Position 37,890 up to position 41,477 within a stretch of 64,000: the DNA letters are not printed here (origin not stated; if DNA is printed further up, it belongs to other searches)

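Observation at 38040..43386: Uncharacterized three-gene operon: giant repeat/helical protein, degenerate truncated Hsp70/actin-fold protein, TPR-like protein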

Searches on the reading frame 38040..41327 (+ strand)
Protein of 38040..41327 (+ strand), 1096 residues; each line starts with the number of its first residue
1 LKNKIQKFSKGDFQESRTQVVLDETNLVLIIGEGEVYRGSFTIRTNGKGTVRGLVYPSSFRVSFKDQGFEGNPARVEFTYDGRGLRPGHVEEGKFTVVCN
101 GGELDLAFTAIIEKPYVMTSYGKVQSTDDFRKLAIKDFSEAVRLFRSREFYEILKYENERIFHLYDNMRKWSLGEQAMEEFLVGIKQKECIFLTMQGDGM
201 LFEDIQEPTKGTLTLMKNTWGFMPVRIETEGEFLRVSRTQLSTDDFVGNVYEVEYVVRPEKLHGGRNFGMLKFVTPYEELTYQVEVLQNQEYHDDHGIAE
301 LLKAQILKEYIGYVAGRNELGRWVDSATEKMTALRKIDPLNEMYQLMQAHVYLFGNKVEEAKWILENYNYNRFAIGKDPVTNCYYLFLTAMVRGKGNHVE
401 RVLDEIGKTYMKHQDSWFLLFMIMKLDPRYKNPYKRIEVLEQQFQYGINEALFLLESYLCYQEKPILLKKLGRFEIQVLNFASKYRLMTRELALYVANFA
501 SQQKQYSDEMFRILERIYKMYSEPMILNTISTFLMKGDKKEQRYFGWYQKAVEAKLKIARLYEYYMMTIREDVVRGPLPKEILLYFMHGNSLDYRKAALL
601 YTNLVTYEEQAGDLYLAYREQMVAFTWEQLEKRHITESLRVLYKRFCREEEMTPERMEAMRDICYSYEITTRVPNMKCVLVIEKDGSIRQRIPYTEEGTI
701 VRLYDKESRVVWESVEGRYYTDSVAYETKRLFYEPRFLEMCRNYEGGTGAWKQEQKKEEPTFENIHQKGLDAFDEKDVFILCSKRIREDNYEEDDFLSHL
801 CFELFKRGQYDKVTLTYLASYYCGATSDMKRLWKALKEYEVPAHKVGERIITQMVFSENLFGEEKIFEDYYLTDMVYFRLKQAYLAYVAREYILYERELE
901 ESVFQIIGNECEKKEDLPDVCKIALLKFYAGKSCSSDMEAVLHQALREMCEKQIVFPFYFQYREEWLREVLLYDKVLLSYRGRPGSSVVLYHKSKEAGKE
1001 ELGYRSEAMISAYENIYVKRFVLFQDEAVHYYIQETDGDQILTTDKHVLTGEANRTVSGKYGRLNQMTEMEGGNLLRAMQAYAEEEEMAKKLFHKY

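Call 3: search_protein_families(library=pfam, proteins=[window:38040-41327:+], max_evalue=1)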
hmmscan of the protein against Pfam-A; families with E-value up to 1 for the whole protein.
window:38040-41327:+ (1096 aa): 2 families
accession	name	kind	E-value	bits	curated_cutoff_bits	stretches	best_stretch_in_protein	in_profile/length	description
PF18984.5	DUF5717_N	-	6.6e-207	689.7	25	1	1-773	1-777/875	Family of unknown function (DUF5717)N-terminal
PF18983.5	DUF5717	-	3.9e-95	319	25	1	794-1093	1-306/306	Family of unknown function (DUF5717)C-terminal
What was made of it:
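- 38040..41330 (+): Gene A, 1096 aa, Pfam DUF5717_N + DUF5717 C-terminal. A giant cytoplasmic scaffold protein. Pfam E 6.6e-207 and 3.9e-95 (call 3).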

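Call 4: search_protein_families(library=ncbifam, proteins=[window:38040-41327:+], max_evalue=1)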
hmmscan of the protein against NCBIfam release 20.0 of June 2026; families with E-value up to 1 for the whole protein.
window:38040-41327:+ (1096 aa): 0 families

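Call 13: search_protein_families(library=padloc, proteins=[window:38040-41327:+], max_evalue=1)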
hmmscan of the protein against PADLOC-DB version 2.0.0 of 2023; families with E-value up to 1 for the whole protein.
window:38040-41327:+ (1096 aa): 0 families
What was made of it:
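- No PADLOC hit (call 13).
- Tried and rejected: NCBIfam and PADLOC scans: no hits (calls 4, 13).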

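Call 14: search_solved_structures(query=window:38040-41327:+, max_evalue=10)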
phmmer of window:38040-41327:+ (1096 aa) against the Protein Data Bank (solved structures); distinct sequences matched with E-value up to 10: 0.

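Call 34: find_homologous_proteins(query=window:38040-41327:+)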
Query window:38040-41327:+ (1096 aa): 711 proteins with E <= 0.001 among 8000 candidates; the best 120 are listed.
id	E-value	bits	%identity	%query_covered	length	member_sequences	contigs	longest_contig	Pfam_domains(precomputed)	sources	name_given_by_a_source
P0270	0.0e+0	2503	100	100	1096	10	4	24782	PF18984.6,PF18983.6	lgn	-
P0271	0.0e+0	2494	100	100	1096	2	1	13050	PF18984.6,PF18983.6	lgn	-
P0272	0.0e+0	1969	77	100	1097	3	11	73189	PF18984.6,PF18983.6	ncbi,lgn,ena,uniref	ncbi:DUF5717 family protein [Bariatricus sp. SGI.154]|uniref:DUF5717 family protein n=1 Tax=Bariatri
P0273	0.0e+0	1965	77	100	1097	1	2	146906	PF18984.6,PF18983.6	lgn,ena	-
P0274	0.0e+0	1957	77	100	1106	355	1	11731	PF18984.6,PF18983.6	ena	-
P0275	0.0e+0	1945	76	100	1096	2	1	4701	PF18984.6,PF18983.6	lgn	-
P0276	0.0e+0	1944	76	100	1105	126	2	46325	PF18984.6,PF18983.6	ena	-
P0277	0.0e+0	1931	76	100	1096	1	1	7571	PF18984.6,PF18983.6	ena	-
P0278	0.0e+0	1931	76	100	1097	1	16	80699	PF18984.6,PF18983.6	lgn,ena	-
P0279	0.0e+0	1931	76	100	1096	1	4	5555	PF18984.6,PF18983.6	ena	-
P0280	0.0e+0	1931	76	100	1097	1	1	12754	PF18984.6,PF18983.6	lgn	-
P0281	0.0e+0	1930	76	100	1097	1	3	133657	PF18984.6,PF18983.6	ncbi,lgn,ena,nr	ncbi:MAG: DUF5717 family protein [Dorea sp.]|nr:DUF5717 family protein [Dorea sp.] MDY2813604.1 DUF5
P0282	0.0e+0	1930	76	100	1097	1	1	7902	PF18984.6,PF18983.6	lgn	-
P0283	0.0e+0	1930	76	100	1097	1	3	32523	PF18984.6,PF18983.6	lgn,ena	-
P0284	0.0e+0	1930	76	100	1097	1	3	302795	PF18984.6,PF18983.6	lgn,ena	-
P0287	0.0e+0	1929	76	100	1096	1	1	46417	PF18984.6,PF18983.6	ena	-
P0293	0.0e+0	1928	76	100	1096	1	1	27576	PF18984.6,PF18983.6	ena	-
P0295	0.0e+0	1928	76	100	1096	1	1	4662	PF18984.6,PF18983.6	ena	-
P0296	0.0e+0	1927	76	100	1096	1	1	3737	PF18984.6,PF18983.6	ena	-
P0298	0.0e+0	1926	75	100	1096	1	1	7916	PF18984.6,PF18983.6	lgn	-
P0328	0.0e+0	1849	72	100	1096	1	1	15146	PF18984.6,PF18983.6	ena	-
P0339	0.0e+0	1840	71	100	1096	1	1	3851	PF18984.6,PF18983.6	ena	-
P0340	0.0e+0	1828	70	100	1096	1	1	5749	PF18984.6,PF18983.6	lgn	-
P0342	0.0e+0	1819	71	100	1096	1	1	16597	PF18984.6,PF18983.6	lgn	-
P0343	0.0e+0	1809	71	100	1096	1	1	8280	PF18984.6,PF18983.6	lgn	-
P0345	0.0e+0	1808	70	100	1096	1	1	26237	PF18984.6,PF18983.6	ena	-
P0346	0.0e+0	1807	71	100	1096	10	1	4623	PF18984.6,PF18983.6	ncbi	ncbi:MAG: DUF5717 family protein [Dorea sp.]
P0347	0.0e+0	1805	71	100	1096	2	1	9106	PF18984.6,PF18983.6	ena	-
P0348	0.0e+0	1805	70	100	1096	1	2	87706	PF18984.6,PF18983.6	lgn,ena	-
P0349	0.0e+0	1804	70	100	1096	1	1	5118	PF18984.6,PF18983.6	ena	-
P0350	0.0e+0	1801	70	100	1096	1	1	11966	PF18984.6,PF18983.6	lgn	-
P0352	0.0e+0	1800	69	100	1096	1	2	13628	PF18984.6,PF18983.6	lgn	-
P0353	0.0e+0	1799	70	100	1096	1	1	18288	PF18984.6,PF18983.6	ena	-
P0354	0.0e+0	1799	69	100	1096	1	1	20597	PF18984.6,PF18983.6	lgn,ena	-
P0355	0.0e+0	1797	69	100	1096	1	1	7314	PF18984.6,PF18983.6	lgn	-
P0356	0.0e+0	1797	69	100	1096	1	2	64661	PF18984.6,PF18983.6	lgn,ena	-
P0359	0.0e+0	1794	69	100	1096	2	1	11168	PF18984.6,PF18983.6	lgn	-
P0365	0.0e+0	1783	69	100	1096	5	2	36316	PF18984.6,PF18983.6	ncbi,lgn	-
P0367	0.0e+0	1782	69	100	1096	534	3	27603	PF18984.6,PF18983.6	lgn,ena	-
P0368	0.0e+0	1780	69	100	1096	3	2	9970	PF18984.6,PF18983.6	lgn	-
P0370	0.0e+0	1776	69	100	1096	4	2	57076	PF18984.6,PF18983.6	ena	-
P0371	0.0e+0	1776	69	100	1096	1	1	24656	PF18984.6,PF18983.6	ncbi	ncbi:MAG: DUF5717 family protein [Lachnospiraceae bacterium]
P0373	0.0e+0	1774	69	100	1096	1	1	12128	PF18984.6,PF18983.6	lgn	-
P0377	0.0e+0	1760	68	100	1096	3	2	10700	PF18984.6,PF18983.6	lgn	-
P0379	0.0e+0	1759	69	100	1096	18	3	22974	PF18984.6,PF18983.6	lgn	-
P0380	0.0e+0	1759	67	100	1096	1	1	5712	PF18984.6,PF18983.6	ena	-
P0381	0.0e+0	1756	67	100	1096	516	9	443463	PF18984.6,PF18983.6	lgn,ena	-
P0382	0.0e+0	1756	68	100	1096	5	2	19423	PF18984.6,PF18983.6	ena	-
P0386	0.0e+0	1753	67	100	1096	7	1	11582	PF18984.6,PF18983.6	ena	-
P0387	0.0e+0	1752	68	100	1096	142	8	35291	PF18984.6,PF18983.6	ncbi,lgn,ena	-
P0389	0.0e+0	1751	68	100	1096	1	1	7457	PF18984.6,PF18983.6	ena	-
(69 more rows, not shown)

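Call 48: find_homologous_proteins(query=A2, max_evalue=0.00001)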
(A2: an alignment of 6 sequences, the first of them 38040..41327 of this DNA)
Query A2 (6 sequences) (1096 aa, profile of the alignment): 718 proteins with E <= 0.00001 among 8000 candidates; the best 120 are listed.
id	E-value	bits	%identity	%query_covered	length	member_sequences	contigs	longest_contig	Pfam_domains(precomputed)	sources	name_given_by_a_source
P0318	0.0e+0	1784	73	100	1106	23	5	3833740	PF18984.6,PF18983.6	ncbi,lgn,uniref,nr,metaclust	ncbi:DUF5717 family protein [[Clostridium] hylemonae]|uniref:Uncharacterized protein n=1 Tax=[Clostr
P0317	0.0e+0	1765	73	100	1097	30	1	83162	PF18984.6,PF18983.6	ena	-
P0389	0.0e+0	1764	68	100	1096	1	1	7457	PF18984.6,PF18983.6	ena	-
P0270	0.0e+0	1753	100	100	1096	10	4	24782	PF18984.6,PF18983.6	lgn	-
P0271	0.0e+0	1753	100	100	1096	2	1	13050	PF18984.6,PF18983.6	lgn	-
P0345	0.0e+0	1744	70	100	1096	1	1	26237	PF18984.6,PF18983.6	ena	-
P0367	0.0e+0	1740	69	100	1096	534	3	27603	PF18984.6,PF18983.6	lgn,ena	-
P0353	0.0e+0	1738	70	100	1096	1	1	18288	PF18984.6,PF18983.6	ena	-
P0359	0.0e+0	1736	69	100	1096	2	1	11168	PF18984.6,PF18983.6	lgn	-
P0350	0.0e+0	1732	70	100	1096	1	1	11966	PF18984.6,PF18983.6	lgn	-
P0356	0.0e+0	1731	69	100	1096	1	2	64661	PF18984.6,PF18983.6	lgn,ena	-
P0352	0.0e+0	1730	69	100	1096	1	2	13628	PF18984.6,PF18983.6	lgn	-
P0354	0.0e+0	1730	69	100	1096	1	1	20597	PF18984.6,PF18983.6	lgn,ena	-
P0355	0.0e+0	1727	69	100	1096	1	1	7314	PF18984.6,PF18983.6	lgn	-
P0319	0.0e+0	1724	73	100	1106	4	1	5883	PF18984.6,PF18983.6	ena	-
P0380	0.0e+0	1713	67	100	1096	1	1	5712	PF18984.6,PF18983.6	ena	-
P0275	0.0e+0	1709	76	100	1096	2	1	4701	PF18984.6,PF18983.6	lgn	-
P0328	0.0e+0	1681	72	100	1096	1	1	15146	PF18984.6,PF18983.6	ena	-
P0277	0.0e+0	1678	76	100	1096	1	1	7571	PF18984.6,PF18983.6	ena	-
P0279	0.0e+0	1677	76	100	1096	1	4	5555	PF18984.6,PF18983.6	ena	-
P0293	0.0e+0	1677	76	100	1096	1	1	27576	PF18984.6,PF18983.6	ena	-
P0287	0.0e+0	1676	76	100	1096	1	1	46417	PF18984.6,PF18983.6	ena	-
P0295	0.0e+0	1674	76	100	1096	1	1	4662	PF18984.6,PF18983.6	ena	-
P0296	0.0e+0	1674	76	100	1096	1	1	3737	PF18984.6,PF18983.6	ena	-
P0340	0.0e+0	1648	70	100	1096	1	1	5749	PF18984.6,PF18983.6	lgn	-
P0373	0.0e+0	1642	69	100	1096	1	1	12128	PF18984.6,PF18983.6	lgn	-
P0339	0.0e+0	1640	71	100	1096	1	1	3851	PF18984.6,PF18983.6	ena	-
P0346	0.0e+0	1636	71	100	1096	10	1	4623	PF18984.6,PF18983.6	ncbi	ncbi:MAG: DUF5717 family protein [Dorea sp.]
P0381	0.0e+0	1635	67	100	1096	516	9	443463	PF18984.6,PF18983.6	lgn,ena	-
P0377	0.0e+0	1635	68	100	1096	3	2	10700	PF18984.6,PF18983.6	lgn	-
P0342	0.0e+0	1633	71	100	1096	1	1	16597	PF18984.6,PF18983.6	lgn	-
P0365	0.0e+0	1633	69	100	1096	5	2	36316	PF18984.6,PF18983.6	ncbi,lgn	-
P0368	0.0e+0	1630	69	100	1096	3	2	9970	PF18984.6,PF18983.6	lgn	-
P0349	0.0e+0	1627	70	100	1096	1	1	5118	PF18984.6,PF18983.6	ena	-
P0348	0.0e+0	1627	70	100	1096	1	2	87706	PF18984.6,PF18983.6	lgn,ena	-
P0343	0.0e+0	1621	71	100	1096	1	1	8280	PF18984.6,PF18983.6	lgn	-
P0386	0.0e+0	1614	67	100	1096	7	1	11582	PF18984.6,PF18983.6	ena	-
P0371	0.0e+0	1608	69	100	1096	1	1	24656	PF18984.6,PF18983.6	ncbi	ncbi:MAG: DUF5717 family protein [Lachnospiraceae bacterium]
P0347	0.0e+0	1608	71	100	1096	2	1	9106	PF18984.6,PF18983.6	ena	-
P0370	0.0e+0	1602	69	100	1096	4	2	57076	PF18984.6,PF18983.6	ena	-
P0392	0.0e+0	1601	68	100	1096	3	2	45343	PF18984.6,PF18983.6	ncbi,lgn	-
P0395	0.0e+0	1584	67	100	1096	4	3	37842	PF18984.6,PF18983.6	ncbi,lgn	-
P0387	0.0e+0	1582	68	100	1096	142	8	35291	PF18984.6,PF18983.6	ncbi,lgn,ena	-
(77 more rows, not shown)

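Call 84: predict_structure(alignment_id=A5)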
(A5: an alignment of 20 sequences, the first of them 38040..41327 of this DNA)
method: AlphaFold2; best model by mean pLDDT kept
length: 1096 residues; sequences in the alignment: 20
mean_pLDDT: 83.8   pTM: 0.45
mean pLDDT of the five models: 83.8, 83.5, 81.7, 81.4, 81.0
residues with pLDDT >= 90: 313; 70-90: 692; 50-70: 57; < 50: 34
segments of 3 or more residues with pLDDT < 50: 290-296, 371-376, 745-757, 1093-1096
pLDDT, mean of each block of 10 residues (from residue 1): 86 74 84 86 82 89 85 89 81 89 89 83 86 88 88 78 79 81 84 81 83 88 86 87 82 88 80 83 78 52 87 86 90 83 88 89 79 58 90 84 91 88 91 92 89 93 89 92 91 92 88 93 93 91 90 90 90 79 85 89 85 83 92 90 89 86 89 82 73 84 79 79 78 83 52 45 81 86 79 83 91 92 91 93 92 88 87 86 92 88 92 86 93 85 91 88 82 80 85 66 79 87 76 87 86 54 69 81 72 45
secondary structure, 60 per line:
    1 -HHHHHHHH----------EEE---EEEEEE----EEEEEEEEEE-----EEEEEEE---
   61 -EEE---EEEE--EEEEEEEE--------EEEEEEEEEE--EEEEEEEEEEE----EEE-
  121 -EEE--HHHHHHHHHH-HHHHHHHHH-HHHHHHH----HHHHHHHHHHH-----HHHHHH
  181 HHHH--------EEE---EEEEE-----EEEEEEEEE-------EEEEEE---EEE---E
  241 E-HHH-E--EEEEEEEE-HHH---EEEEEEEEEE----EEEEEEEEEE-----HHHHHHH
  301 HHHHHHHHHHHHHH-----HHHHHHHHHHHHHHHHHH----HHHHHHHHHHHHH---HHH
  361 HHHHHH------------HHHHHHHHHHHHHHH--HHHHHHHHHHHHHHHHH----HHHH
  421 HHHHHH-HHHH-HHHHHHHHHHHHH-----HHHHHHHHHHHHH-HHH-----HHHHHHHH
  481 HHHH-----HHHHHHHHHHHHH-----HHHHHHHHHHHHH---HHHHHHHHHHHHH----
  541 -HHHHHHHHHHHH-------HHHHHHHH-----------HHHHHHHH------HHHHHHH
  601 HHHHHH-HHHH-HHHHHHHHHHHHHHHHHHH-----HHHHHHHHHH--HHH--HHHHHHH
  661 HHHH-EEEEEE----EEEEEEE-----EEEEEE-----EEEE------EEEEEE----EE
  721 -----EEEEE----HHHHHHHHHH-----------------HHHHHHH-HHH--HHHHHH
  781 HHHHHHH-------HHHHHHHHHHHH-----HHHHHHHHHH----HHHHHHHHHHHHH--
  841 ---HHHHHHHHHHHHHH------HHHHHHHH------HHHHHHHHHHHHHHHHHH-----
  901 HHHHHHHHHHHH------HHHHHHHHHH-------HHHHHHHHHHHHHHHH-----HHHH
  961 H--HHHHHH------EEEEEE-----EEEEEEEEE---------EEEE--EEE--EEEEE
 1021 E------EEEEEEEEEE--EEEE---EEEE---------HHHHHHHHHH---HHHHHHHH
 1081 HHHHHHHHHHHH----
elements in order (helices of 4 or more, strands of 3 or more residues): H2-9 E20-22 E26-31 E36-45 E51-57 E62-64 E68-71 E74-81 E90-99 E102-112 E117-119 E122-124 H127-136 H138-146 H148-154 H159-169 H175-184 E193-195 E199-203 E209-217 E225-230 E234-236 E250-257 E265-274 E279-288 H294-314 H320-337 H342-354 H358-366 H379-393 H396-412 H417-426 H428-431 H433-445 H451-463 H473-484 H490-502 H508-520 H524-536 H542-553 H561-568 H580-587 H594-606 H608-611 H613-631 H637-646 H654-664 E666-671 E676-682 E688-693 E699-702 E709-714 E726-730 H735-744 H762-768 H775-787 H795-806 H812-821 H826-838 H844-857 H864-871 H878-895 H901-912 H919-928 H936-951 H957-961 H964-969 E976-981 E987-995 E1005-1008 E1011-1013 E1016-1021 E1028-1037 E1040-1043 E1047-1050 H1060-1069 H1073-1092
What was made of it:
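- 38040..41330 (+): AlphaFold mean pLDDT 83.8, pTM 0.45 (call 84).
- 38097..38411 (+): A aa 20-124: beta-sandwich 1. Missing in the 1014-aa homologs. DSSP on the model (call 84).
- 38418..38591 (+): A aa 127-184: small helical bundle between the two N-terminal beta-sandwiches. Call 84.
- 40323..40946 (+): A aa 762-969: alpha-solenoid 2, within the Pfam DUF5717 C-terminal region. Calls 3, 84.
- Checked: They are two predicted beta-sandwich domains (aa 20-124 and 193-288) separated by a helical bundle, and two more beta domains lie further along (call 84).
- A's domain packing is uncertain (pTM 0.45, call 84).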

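Call 96: search_solved_structures(query=A5, max_evalue=10)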
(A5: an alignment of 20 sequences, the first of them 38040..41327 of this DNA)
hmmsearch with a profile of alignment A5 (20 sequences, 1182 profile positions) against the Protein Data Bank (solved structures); distinct sequences matched with E-value up to 10: 0.
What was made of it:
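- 38040..41330 (+): No PDB sequence hit (calls 14, 96).
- Tried and rejected: The A family profile also gave nothing (call 96).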
